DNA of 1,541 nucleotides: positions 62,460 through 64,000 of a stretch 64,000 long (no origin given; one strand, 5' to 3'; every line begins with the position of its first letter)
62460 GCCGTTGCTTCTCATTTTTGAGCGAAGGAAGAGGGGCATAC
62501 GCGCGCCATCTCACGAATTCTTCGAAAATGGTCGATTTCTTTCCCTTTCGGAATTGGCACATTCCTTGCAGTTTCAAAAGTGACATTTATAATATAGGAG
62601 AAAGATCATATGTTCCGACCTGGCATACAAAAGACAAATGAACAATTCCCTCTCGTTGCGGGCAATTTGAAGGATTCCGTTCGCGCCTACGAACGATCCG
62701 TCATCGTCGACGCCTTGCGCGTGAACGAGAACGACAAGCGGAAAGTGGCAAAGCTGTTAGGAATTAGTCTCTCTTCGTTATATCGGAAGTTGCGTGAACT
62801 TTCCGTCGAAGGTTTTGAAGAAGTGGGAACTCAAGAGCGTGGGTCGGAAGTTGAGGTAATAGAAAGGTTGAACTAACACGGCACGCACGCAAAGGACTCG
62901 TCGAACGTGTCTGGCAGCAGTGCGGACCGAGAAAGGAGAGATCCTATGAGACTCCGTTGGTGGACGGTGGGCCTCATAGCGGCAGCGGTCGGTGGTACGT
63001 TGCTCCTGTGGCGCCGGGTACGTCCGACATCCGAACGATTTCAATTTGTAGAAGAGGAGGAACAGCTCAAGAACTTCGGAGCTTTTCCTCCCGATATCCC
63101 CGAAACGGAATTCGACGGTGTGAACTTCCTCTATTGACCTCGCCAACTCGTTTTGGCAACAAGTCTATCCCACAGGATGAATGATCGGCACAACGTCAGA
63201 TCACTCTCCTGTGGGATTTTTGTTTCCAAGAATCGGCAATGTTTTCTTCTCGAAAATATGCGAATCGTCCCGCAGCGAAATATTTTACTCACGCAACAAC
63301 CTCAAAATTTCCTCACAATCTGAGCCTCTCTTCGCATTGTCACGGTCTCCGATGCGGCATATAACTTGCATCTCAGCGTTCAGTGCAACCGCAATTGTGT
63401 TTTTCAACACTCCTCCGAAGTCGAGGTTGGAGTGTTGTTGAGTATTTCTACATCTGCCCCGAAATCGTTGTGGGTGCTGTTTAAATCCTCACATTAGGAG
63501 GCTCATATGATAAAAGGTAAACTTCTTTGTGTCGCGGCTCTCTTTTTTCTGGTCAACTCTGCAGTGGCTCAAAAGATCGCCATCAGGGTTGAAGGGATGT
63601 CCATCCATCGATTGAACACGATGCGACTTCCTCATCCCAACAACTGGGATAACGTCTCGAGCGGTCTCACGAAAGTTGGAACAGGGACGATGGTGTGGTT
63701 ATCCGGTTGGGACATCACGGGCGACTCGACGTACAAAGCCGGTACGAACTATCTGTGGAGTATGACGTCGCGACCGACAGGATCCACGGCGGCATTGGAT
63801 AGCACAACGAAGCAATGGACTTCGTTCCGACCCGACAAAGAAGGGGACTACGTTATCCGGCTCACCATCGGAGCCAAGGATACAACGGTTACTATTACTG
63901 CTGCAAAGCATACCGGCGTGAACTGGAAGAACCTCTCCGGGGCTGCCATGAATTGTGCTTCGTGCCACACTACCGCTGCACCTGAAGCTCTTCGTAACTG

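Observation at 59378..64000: Sigma-54 regulon island: an autoregulated PAS-kinase/NtrC-like pair, a sigma-54-driven stand-alone copy of the activator's own DNA-binding domain, and a secreted cytochrome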

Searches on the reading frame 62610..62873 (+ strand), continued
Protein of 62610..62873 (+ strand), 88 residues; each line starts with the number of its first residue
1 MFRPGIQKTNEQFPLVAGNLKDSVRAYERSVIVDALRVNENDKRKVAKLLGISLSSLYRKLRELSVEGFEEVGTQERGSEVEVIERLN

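Call 50: fold_search(model_id=the predicted structure, library=pdb)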
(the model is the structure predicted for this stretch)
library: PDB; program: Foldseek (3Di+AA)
matches with E <= 10: 381; with E <= 0.001: 0
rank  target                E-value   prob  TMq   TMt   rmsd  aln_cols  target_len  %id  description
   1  4fth_A                9.3e-03  1.00  0.58  0.73   7.6        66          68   27  Crystal Structure of NtrC4 DNA-binding domain bound to double-stranded DNA (released 2012-08-29)
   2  4fth_B                2.3e-02  1.00  0.53  0.75   0.5        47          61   36  Crystal Structure of NtrC4 DNA-binding domain bound to double-stranded DNA (released 2012-08-29)
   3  3e7l_C                2.3e-02  1.00  0.58  0.83   2.2        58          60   31  Crystal structure of sigma54 activator NtrC4's DNA binding domain (released 2008-11-25)
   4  3e7l_D                2.4e-02  1.00  0.53  0.74   0.6        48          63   35  Crystal structure of sigma54 activator NtrC4's DNA binding domain (released 2008-11-25)
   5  4l5e                  9.1e-02  1.00  0.44  0.82   0.7        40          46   30  Crystal structure of A. aeolicus NtrC1 DNA binding domain (released 2013-08-28)
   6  3e7l_A                9.7e-02  1.00  0.54  0.78   0.6        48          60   35  Crystal structure of sigma54 activator NtrC4's DNA binding domain (released 2008-11-25)
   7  3e7l_B                1.7e-01  1.00  0.51  0.82   0.6        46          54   37  Crystal structure of sigma54 activator NtrC4's DNA binding domain (released 2008-11-25)
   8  2m8g_MODEL_1_X        1.8e-01  0.98  0.50  0.63   9.2        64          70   22  Structure, function, and tethering of DNA-binding domains in 54 transcriptional activators (released 2013-08-28)
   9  5m7n_B                1.9e-01  1.00  0.53  0.11   0.8        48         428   23  Crystal structure of NtrX from Brucella abortus in complex with ATP processed with the CrystalDirect automated mountin (released 2017-01-25)
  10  5m7o_B                2.1e-01  1.00  0.53  0.11   0.8        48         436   23  Crystal structure of NtrX from Brucella abortus processed with the CrystalDirect automated mounting and cryo-cooling t (released 2017-01-25)
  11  6p0u_B                3.2e-01  0.98  0.47  0.49   2.3        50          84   18  Crystal structure of ternary DNA complex " FX(1-2)-2Xis" containing E. coli Fis and phage lambda Xis (released 2019-06-19)
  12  1ojl_D                3.4e-01  0.99  0.43  0.13   0.8        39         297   33  Crystal structure of a sigma54-activator suggests the mechanism for the conformational switch necessary for sigma54 bi (released 2005-05-19)
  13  1ojl_A                3.6e-01  0.99  0.42  0.13   0.8        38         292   34  Crystal structure of a sigma54-activator suggests the mechanism for the conformational switch necessary for sigma54 bi (released 2005-05-19)
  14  5m7p_B                3.9e-01  1.00  0.53  0.11   0.7        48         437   23  Crystal structure of NtrX from Brucella abortus in complex with ADP processed with the CrystalDirect automated mountin (released 2017-01-25)
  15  6m10_D                3.9e-01  0.97  0.46  0.49   2.0        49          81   16  Crystal structure of PA4853 (Fis) from Pseudomonas aeruginosa (released 2020-05-13)
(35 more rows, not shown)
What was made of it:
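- Closest known: Fis. Same: The C-terminal three helices superpose (call 50).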

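Call 60: search_protein_families(library=ncbifam, proteins=[window:62610-62873:+, L002:10898-13018:+, L002:13357-13704:+, L002:13746-14087:+, L002:14121-14381:+], max_evalue=0.001)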
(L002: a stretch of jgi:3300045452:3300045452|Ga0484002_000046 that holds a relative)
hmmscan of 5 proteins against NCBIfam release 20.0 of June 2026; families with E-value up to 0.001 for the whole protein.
window:62610-62873:+ (88 aa): 4 families
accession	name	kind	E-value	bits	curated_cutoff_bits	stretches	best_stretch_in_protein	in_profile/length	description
NF041552.1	TF_PrdR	equivalog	9.6e-06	24.2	795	1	18-62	530-574/577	sigma-54 dependent transcriptional regulator PrdR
NF008469.0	PRK11361.1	equivalog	1.7e-05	23.7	714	1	14-67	404-457/461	acetoacetate metabolism transcriptional regulator AtoC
NF050807.1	TransRegFlbDCaul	equivalog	0.00025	20.1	750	1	22-72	396-446/454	sigma-54-dependent transcriptional regulator FlbD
NF008085.0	PRK10820.1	equivalog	0.00037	19.2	576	1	15-66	462-512/520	transcriptional regulator TyrR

L002:10898-13018:+ (707 aa): 10 families
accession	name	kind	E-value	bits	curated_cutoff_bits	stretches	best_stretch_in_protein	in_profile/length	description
NF041198.1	UshA_like_PCGU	equivalog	5.9e-10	38.3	275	1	142-282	404-510/519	UshA-like (seleno)protein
TIGR03507.1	decahem_SO1788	subfamily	9.7e-08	30.9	209.3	0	125-199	595-665/672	OmcA/MtrC family decaheme c-type cytochrome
TIGR04183.1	Por_Secre_tail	domain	1.8e-07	31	23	1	624-704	2-70/72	T9SS type A sorting domain-containing protein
NF033707.1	T9SS_sortase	equivalog_domain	1.9e-07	29.2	420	1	622-695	1000-1078/1095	type IX secretion system sortase PorU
NF008659.0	PRK11659.1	equivalog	9.1e-07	28.7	184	0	323-403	48-118/188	cytochrome c nitrite reductase pentaheme subunit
TIGR03508.1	decahem_SO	subfamily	3e-06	26.9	192.2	0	245-372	32-158/258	DmsE family decaheme c-type cytochrome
TIGR03153.1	cytochr_NrfH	equivalog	0.00018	21.5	134.2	0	347-502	18-136/138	cytochrome c nitrite reductase small subunit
NF052323.1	T9SSA_dep_M6i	equivalog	0.00018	19.6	600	1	623-693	960-1025/1043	T9SS-dependent M6-like inactivated metalloprotease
NF041321.1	Alpha-amyl_MalA_Halo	equivalog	0.00023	19.7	875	1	80-141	27-86/666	alpha-amylase MalA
NF045713.1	CxxCH_16_HmcA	equivalog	0.00085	18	400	0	249-370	176-258/541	sulfate respiration complex hexadecaheme cytochrome HmcA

L002:13357-13704:+ (116 aa): 3 families
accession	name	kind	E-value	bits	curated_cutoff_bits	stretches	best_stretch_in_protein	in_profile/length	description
NF040689.1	MtrAB_MtrA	equivalog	0.0001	21.7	300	1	3-104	3-103/219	MtrAB system response regulator MtrA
NF045914.1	RespRegNblR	equivalog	0.00048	19.8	300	1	2-103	10-111/228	response regulator transcription factor NblR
NF040534.1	resp_reg_YycF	equivalog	0.00062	19.1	340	1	9-103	11-104/231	response regulator YycF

L002:13746-14087:+ (114 aa): 3 families
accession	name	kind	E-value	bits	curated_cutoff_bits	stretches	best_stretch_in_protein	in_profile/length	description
TIGR02890.1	bacill_yteA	subfamily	2.8e-08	34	134.4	1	70-113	70-113/159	regulatory protein, yteA family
TIGR02420.1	dksA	equivalog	7.3e-07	29.6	115.5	1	72-113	66-107/110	RNA polymerase-binding protein DksA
NF033459.1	DksA_like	equivalog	6e-05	23.3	105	1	69-113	61-105/113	RNA polymerase-binding protein DksA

L002:14121-14381:+ (87 aa): 0 families

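Call 68: find_encoding_contigs(protein=P0133, flank=6000, max_places=3)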
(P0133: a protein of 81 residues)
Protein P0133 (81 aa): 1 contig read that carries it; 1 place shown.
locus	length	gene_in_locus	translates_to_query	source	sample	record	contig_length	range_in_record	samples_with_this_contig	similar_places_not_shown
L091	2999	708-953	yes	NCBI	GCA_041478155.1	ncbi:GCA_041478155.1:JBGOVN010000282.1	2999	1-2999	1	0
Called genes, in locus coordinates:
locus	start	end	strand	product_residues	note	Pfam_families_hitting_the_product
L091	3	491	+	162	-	?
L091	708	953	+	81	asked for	PF02954:HTH_8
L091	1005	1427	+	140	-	-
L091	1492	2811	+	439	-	PF02550:AcetylCoA_hydro, PF13336:AcetylCoA_hyd_C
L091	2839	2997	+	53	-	?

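Call 69: find_encoding_contigs(protein=P0126, flank=6000, max_places=2)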
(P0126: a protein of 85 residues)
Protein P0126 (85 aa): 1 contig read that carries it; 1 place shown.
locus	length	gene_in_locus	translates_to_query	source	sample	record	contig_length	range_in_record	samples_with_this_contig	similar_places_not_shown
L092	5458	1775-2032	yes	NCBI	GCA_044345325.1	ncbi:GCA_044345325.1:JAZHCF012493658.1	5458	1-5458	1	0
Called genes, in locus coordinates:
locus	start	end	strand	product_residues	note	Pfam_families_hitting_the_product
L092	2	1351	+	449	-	?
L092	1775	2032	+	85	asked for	PF02954:HTH_8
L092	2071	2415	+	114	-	PF00085:Thioredoxin, PF14595:Thioredoxin_9 (weak), PF13098:Thioredoxin_2, PF13905:Thioredoxin_8 (faint)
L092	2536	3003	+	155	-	PF02566:OsmC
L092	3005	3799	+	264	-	PF02535:Zip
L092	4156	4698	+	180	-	PF01814:Hemerythrin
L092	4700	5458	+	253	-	?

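Call 70: find_encoding_contigs(protein=P0127, flank=6000, max_places=2)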
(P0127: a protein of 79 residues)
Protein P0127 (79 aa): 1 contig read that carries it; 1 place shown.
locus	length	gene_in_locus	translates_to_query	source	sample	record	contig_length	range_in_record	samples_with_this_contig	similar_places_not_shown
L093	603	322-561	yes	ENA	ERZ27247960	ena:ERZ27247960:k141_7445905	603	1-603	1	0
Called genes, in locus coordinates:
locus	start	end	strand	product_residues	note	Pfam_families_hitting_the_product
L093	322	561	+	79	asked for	PF02954:HTH_8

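Call 71: find_encoding_contigs(protein=P0138, flank=6000, max_places=2)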
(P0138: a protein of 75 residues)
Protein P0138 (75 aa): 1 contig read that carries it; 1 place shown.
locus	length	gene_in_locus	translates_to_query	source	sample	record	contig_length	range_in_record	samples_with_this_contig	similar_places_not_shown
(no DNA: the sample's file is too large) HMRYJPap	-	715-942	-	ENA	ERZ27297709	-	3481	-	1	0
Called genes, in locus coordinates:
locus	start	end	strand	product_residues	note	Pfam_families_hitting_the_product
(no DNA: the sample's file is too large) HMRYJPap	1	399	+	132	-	?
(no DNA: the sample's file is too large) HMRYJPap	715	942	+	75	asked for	PF02954:HTH_8 (weak)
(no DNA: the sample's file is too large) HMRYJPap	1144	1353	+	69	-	-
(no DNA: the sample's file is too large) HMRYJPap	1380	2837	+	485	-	PF00989:PAS, PF08448:PAS_4, PF13426:PAS_9, PF00989:PAS, PF08448:PAS_4, PF13426:PAS_9, PF08447:PAS_3, PF00512:HisKA, +2 more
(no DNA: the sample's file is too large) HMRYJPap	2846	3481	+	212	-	?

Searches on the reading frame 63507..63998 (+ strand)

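Call 8: search_protein_families(library=pfam, proteins=[window:63507-63998:+], max_evalue=0.01)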
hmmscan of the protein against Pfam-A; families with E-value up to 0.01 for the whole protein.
window:63507-63998:+ (164 aa): 1 family
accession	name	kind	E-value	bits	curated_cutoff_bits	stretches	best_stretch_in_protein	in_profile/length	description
PF22352.2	K319L-like_PKD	-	0.005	17.3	27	1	61-124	12-71/84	K319L-like, PKD domain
